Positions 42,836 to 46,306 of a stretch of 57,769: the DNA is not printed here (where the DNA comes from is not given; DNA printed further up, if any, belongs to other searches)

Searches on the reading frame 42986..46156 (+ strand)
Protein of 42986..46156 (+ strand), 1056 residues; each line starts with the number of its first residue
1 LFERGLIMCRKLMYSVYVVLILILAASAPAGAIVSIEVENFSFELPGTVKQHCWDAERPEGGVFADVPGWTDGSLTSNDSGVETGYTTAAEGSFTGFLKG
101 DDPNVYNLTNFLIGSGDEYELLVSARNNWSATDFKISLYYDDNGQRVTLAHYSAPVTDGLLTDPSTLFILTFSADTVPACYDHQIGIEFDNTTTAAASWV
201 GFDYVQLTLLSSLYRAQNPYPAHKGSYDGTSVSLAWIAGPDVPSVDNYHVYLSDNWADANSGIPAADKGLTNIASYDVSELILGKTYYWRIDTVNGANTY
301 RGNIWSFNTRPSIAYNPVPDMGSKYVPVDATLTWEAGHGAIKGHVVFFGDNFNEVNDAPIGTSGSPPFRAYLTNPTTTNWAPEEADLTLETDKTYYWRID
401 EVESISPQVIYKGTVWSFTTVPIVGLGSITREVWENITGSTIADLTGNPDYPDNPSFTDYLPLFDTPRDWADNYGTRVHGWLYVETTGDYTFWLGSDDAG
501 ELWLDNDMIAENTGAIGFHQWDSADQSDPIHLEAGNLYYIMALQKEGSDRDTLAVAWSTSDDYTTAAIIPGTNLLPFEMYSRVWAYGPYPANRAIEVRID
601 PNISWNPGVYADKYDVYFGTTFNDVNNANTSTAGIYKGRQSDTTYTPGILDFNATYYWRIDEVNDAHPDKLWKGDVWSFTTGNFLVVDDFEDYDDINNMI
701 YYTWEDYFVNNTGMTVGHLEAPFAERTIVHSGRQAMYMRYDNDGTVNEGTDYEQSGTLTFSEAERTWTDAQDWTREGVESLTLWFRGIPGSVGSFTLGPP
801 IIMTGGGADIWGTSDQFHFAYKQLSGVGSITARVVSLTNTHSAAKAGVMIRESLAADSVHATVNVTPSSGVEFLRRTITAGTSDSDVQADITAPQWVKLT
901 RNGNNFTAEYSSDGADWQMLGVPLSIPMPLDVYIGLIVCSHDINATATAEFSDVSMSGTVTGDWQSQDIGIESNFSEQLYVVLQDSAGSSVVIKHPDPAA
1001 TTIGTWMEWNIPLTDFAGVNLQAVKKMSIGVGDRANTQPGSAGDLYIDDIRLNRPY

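Call 24: search_protein_families(library=pfam, proteins=[window:42986-46156:+], max_evalue=0.001)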
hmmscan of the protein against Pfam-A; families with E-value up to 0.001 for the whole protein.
window:42986-46156:+ (1056 aa): 3 families
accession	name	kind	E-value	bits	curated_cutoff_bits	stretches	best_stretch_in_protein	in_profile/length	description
PF07081.18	DUF1349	-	1e-08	35.5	32.4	1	803-957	19-177/179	Protein of unknown function (DUF1349)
PF07691.17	PA14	-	5.2e-07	30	24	1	471-546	43-120/147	PA14 domain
PF10528.15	GLEYA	-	0.0003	21.5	26.2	1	477-540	4-72/91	GLEYA domain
